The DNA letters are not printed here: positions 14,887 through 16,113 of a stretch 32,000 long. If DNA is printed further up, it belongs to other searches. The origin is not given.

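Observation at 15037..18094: R2-like ligand-binding oxidase heads an operon with a degenerate ACAD and a thiolase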

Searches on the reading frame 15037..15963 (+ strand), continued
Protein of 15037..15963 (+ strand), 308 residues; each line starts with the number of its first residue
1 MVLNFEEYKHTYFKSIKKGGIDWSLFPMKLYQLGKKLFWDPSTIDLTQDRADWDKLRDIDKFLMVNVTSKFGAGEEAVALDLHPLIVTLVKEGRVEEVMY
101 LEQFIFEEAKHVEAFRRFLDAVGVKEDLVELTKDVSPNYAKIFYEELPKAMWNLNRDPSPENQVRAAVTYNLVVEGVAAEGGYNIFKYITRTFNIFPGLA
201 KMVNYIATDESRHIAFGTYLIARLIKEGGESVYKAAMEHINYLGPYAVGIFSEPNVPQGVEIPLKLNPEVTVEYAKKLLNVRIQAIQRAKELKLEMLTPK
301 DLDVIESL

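Call 59: search_solved_structures(query=window:15037-15963:+, max_evalue=1e-50, show_alignments=5)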
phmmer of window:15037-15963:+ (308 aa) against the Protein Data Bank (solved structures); distinct sequences matched with E-value up to 1e-50: 15.
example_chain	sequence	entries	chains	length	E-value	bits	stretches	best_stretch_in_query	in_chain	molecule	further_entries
7qbk_A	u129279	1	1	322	1.8e-206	687.4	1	1-308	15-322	R2-like ligand-binding oxidase (homolog II) from Sulfolobus acidocaldarius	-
6qrz_A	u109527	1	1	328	5.6e-101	341.1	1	9-307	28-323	Ribonucleoside-diphosphate reductase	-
7qbp_A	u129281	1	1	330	1.7e-61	211.4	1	13-297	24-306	R2-like ligand binding oxidase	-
3ee4_A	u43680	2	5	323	1.6e-58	201.7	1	12-276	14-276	Probable ribonucleoside-diphosphate reductase | R2-LIKE LIGAND BINDING OXIDASE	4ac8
4hr0_A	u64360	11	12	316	5.5e-54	186.8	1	10-291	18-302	Ribonuleotide reductase small subunit | Ribonucleotide reductase small subunit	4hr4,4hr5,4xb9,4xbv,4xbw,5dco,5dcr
6f6f_A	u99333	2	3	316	7.5e-54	186.4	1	10-291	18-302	Ribonucleotide reductase small subunit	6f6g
6qjv_A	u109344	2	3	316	1.4e-53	185.5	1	10-291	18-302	Ribonucleotide reductase small subunit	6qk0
6f6h_A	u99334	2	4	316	1.4e-53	185.5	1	10-291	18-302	Ribonucleotide reductase small subunit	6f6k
6qk1_A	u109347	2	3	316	1.9e-53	185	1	10-291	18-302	Ribonucleotide reductase small subunit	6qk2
6f6l_A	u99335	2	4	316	1.9e-53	185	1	10-291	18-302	Ribonucleotide reductase small subunit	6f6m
6f6c_A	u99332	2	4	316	1.9e-53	185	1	10-291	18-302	Ribonucleotide reductase small subunit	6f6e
5omj_A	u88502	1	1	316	3.7e-53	184.1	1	10-291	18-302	Ribonucleotide reductase small subunit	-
6f65_A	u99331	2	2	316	3.8e-53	184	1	10-291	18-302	Ribonucleotide reductase small subunit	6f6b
6i90_A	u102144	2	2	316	1e-52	182.6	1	10-291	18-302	Ribonucleotide reductase small subunit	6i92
6i93_A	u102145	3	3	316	1.4e-52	182.2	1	10-291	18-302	Ribonucleotide reductase small subunit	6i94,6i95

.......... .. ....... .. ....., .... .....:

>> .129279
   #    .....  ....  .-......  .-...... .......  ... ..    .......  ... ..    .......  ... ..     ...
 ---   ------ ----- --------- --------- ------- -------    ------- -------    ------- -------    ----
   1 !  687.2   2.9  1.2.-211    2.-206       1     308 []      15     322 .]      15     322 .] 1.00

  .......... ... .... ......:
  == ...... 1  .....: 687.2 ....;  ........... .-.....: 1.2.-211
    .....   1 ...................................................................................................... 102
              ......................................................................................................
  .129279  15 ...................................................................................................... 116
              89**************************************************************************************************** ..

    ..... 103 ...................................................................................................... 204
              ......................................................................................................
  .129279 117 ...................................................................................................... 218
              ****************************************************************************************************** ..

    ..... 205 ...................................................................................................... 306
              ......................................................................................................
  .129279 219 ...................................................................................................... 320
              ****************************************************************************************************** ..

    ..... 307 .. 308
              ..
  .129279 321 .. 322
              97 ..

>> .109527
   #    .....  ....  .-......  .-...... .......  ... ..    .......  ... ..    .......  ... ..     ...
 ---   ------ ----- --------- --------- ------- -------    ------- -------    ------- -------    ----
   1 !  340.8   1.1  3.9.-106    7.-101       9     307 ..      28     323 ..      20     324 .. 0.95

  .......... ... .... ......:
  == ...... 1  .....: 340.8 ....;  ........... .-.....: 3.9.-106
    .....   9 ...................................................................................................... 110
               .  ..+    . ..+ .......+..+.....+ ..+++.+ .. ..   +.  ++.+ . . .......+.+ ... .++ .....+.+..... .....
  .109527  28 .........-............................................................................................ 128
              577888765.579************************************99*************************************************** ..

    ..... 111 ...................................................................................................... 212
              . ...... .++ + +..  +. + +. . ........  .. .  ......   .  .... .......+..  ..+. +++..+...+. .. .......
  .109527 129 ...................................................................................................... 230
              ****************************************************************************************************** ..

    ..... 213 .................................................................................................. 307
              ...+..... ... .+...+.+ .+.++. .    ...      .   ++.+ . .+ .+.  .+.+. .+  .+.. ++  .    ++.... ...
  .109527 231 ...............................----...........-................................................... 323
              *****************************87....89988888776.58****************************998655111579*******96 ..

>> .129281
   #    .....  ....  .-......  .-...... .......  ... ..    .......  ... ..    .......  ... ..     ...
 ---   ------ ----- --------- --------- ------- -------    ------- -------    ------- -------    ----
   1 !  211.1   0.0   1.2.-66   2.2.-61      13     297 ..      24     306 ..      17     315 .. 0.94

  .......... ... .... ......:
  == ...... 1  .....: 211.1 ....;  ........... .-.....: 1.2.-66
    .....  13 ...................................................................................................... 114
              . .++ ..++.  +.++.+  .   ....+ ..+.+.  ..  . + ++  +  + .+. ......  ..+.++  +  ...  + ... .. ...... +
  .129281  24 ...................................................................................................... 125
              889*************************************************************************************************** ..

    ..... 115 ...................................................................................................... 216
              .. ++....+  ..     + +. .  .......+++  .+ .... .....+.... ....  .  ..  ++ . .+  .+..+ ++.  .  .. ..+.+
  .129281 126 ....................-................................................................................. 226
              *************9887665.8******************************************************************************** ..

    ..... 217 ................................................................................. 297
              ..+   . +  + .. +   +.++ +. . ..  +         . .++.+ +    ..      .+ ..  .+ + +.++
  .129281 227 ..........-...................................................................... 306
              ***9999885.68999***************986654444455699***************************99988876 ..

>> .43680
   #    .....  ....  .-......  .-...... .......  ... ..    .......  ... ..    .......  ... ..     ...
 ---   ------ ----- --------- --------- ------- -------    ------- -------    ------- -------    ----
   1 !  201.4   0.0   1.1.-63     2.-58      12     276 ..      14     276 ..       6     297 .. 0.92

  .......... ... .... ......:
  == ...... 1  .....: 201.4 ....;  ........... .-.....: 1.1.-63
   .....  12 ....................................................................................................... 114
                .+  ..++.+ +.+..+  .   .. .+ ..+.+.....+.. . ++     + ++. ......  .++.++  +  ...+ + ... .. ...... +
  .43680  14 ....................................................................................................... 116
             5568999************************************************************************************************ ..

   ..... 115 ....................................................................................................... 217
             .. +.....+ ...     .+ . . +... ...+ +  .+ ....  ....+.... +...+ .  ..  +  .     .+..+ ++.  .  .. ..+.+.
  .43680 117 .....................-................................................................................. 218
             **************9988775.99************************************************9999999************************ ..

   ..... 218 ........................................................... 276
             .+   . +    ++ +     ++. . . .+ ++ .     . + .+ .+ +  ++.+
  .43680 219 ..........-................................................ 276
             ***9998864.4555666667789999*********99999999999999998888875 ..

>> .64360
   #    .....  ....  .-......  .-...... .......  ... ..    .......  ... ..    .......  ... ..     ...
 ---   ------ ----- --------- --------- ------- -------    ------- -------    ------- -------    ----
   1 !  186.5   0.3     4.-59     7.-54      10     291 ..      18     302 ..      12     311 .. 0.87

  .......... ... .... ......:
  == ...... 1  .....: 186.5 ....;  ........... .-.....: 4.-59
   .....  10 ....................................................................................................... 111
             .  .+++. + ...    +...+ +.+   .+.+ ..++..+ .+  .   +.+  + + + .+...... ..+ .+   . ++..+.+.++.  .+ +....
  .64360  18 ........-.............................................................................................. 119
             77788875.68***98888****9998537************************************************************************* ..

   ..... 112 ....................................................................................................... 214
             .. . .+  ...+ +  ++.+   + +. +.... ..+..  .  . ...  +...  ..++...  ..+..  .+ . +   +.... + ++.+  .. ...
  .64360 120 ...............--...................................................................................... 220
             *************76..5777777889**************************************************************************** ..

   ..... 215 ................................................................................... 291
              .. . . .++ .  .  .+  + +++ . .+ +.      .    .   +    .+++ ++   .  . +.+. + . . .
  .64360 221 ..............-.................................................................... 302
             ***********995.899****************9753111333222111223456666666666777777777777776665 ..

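Call 64: find_encoding_contigs(protein=P0133, flank=8000, max_places=1)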
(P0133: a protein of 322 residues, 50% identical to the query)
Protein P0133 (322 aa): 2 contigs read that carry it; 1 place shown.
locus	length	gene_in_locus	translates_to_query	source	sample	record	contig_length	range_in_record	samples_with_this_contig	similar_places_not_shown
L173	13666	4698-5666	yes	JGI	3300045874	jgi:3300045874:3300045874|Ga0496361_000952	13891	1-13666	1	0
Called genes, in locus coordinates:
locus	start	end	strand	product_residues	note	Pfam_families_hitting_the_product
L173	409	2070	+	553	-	PF00501:AMP-binding, PF13193:AMP-binding_C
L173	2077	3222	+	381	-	PF22691:Thiolase_C_1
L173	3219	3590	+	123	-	PF12172:zf-ChsH2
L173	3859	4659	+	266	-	PF00441:Acyl-CoA_dh_1, PF08028:Acyl-CoA_dh_2 (weak)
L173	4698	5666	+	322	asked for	PF00268:Ribonuc_red_sm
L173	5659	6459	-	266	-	-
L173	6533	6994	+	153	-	PF01575:MaoC_dehydratas, PF13452:FAS1_DH_region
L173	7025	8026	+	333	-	PF08240:ADH_N, PF00107:ADH_zinc_N, PF13602:ADH_zinc_N_2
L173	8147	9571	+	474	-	PF00083:Sugar_tr, PF07690:MFS_1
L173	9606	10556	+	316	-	PF01557:FAA_hydrolase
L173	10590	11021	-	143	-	PF03061:4HBT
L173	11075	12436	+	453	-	PF01565:FAD_binding_4, PF02913:FAD-oxidase_C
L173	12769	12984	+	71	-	-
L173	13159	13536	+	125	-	-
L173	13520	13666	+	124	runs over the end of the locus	?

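Call 65: find_encoding_contigs(protein=P0134, flank=8000, max_places=1)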
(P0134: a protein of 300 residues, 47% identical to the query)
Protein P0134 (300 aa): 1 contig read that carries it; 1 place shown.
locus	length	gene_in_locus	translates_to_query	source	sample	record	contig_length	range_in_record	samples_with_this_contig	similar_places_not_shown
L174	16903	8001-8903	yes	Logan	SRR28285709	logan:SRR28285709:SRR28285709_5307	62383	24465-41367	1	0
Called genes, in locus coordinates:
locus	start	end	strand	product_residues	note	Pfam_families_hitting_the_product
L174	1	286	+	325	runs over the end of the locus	PF02653:BPD_transp_2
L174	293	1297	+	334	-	PF00356:LacI, PF00532:Peripla_BP_1, PF13407:Peripla_BP_4, PF13377:Peripla_BP_3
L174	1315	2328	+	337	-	PF01408:GFO_IDH_MocA, PF22725:GFO_IDH_MocA_C3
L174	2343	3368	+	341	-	PF08240:ADH_N, PF00107:ADH_zinc_N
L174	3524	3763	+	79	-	-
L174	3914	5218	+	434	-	PF00067:p450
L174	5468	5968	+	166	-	-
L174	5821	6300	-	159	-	-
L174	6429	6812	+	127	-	PF01797:Y1_Tnp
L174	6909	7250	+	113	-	-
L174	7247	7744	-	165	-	-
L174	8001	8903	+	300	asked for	PF00268:Ribonuc_red_sm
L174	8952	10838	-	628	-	PF16177:ACAS_N, PF00501:AMP-binding, PF13193:AMP-binding_C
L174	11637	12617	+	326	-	PF08240:ADH_N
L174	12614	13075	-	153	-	PF13622:4HBT_3, PF03061:4HBT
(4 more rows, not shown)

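Call 75: search_protein_families(library=pfam, proteins=[P0211, P0228, P0229], max_evalue=0.01)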
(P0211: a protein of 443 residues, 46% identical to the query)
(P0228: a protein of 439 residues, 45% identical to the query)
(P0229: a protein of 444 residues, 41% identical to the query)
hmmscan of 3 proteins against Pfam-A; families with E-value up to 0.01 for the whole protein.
P0211 (443 aa): 1 family
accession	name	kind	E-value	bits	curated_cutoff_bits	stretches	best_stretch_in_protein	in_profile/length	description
PF00268.27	Ribonuc_red_sm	-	4.6e-18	66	33.6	1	184-391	23-229/281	Ribonucleotide reductase, small chain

P0228 (439 aa): 1 family
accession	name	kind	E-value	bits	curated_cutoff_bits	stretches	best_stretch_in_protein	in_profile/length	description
PF00268.27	Ribonuc_red_sm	-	1.7e-17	64.2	33.6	1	184-420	22-262/281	Ribonucleotide reductase, small chain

P0229 (444 aa): 2 families
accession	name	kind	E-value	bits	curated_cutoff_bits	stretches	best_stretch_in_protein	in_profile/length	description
PF00268.27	Ribonuc_red_sm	-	7.2e-12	45.7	33.6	1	177-395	22-239/281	Ribonucleotide reductase, small chain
PF02036.22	SCP2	-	0.0015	19.3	21.3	1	22-108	11-87/101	SCP-2 sterol transfer family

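Call 78: search_protein_families(library=pfam, proteins=[L060:6502-6966:+, L170:8941-9756:-, L173:5659-6459:-], max_evalue=1)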
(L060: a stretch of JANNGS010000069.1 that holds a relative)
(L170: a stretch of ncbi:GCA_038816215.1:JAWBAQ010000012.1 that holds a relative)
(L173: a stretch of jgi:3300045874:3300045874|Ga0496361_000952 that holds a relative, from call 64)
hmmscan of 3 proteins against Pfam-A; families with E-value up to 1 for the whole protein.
L060:6502-6966:+ (154 aa): 1 family
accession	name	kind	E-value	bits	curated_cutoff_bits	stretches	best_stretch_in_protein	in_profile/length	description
PF02036.22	SCP2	-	2.3e-07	31.5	21.3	1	34-120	10-86/101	SCP-2 sterol transfer family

L170:8941-9756:- (271 aa): 1 family
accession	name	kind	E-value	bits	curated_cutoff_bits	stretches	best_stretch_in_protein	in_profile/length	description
PF03942.20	DTW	-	0.14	12.4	33.7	1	158-198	61-101/195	DTW domain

L173:5659-6459:- (266 aa): 0 families

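Call 87: search_dna_similar(query=window:15037-15960:+, collection=plasmids, mode=protein, max_evalue=1e-20, max_rows=40, rows=spread)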
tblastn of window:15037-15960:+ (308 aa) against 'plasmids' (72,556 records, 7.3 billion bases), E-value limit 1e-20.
Records with a match: 10; places in all: 10; records where one place covers at least 80% of the query: 9.
Best place of each record, by identity: <60% 10.
By first word of the organism name: Rhodococcus 6; Mycobacterium 3; Natronorubrum 1.
By predicted mobility (MOB-suite, as given by PLSDB): mobilizable 8; non-mobilizable 2.
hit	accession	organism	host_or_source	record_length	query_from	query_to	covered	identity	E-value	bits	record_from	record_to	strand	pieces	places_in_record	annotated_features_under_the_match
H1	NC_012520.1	Rhodococcus opacus B4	-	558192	6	295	94%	39.0%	2e-58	209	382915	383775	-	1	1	R2-like ligand-binding oxidase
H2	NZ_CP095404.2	Rhodococcus opacus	Whole organism,nitrophenolics and ...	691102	6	295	94%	39.0%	2e-58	209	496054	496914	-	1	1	R2-like ligand-binding oxidase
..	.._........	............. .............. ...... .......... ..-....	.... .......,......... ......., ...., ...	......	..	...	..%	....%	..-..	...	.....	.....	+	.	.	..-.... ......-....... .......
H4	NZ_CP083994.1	Mycobacterium avium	-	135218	13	290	90%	40.4%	3e-59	211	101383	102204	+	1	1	R2-like ligand-binding oxidase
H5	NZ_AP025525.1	Mycobacterium sp. 20KCMC460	Homo sapiens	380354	13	290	90%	40.4%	3e-59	211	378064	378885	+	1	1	R2-like ligand-binding oxidase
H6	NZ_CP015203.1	Rhodococcus sp. 008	Skate,bacterial culture,renal tissue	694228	11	292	92%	37.5%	3e-54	196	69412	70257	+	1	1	R2-like ligand-binding oxidase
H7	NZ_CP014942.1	Rhodococcus sp. BH4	cell culture,sludge of membrane ...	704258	11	292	92%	37.5%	3e-54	196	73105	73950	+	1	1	R2-like ligand-binding oxidase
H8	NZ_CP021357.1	Rhodococcus oxybenzonivorans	river sediment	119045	11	290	91%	37.1%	7e-53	193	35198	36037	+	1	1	R2-like ligand-binding oxidase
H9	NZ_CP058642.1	Rhodococcus sp. ZPP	cell culture,soil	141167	11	290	91%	37.1%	7e-53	193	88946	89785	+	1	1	R2-like ligand-binding oxidase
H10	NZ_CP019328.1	Natronorubrum daqingense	-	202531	21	228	68%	32.9%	4e-22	103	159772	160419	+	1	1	ribonucleotide-diphosphate reductase subunit beta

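Call 88: get_annotated_region(hit=H1, flank=7000)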
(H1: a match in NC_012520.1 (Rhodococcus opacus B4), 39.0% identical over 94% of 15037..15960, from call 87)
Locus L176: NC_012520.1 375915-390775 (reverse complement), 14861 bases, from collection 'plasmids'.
description: Rhodococcus opacus B4 plasmid pROB01, complete sequence
organism: Rhodococcus opacus B4 (NCBI taxid 632772)
taxonomy: Bacteria; Actinomycetota; Actinomycetes; Mycobacteriales; Nocardiaceae; Rhodococcus; Rhodococcus opacus; Rhodococcus opacus B4
host: -; source: -; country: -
typing (MOB-suite, as given by PLSDB): mobilizable; relaxase MOBP,MOBP,MOBP
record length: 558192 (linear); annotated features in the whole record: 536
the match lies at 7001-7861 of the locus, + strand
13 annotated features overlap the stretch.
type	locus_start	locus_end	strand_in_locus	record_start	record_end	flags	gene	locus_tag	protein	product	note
CDS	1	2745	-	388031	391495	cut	-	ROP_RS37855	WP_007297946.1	serine/threonine-protein kinase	GO:0006468 - protein phosphorylation [Evidence IEA]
CDS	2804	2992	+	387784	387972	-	-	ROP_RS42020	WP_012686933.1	hypothetical protein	-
CDS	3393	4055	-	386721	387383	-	-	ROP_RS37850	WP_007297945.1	response regulator transcription factor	GO:0000160 - phosphorelay signal transduction system [Evidence IEA]; GO:0006355 - regulation of DNA-templated ...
CDS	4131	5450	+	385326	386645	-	-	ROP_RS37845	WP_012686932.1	HAMP domain-containing sensor histidine kinase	GO:0007165 - signal transduction [Evidence IEA]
CDS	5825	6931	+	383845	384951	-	-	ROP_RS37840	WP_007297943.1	NDMA-dependent alcohol dehydrogenase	-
CDS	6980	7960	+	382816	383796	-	-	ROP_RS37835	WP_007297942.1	R2-like ligand-binding oxidase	-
CDS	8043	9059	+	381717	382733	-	-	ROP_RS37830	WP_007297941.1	NAD(P)/FAD-dependent oxidoreductase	-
CDS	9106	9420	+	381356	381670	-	fdxA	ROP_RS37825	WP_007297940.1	ferredoxin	-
CDS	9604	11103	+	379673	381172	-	-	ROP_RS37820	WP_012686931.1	aldehyde dehydrogenase family protein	-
CDS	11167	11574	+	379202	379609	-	-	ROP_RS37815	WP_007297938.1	SCP2 sterol-binding domain-containing protein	-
CDS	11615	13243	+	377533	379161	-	-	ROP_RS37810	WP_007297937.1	fatty acid--CoA ligase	-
CDS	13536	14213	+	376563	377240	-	-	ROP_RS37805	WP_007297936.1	ABC transporter permease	-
CDS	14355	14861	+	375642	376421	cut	-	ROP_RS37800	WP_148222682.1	ABC transporter permease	-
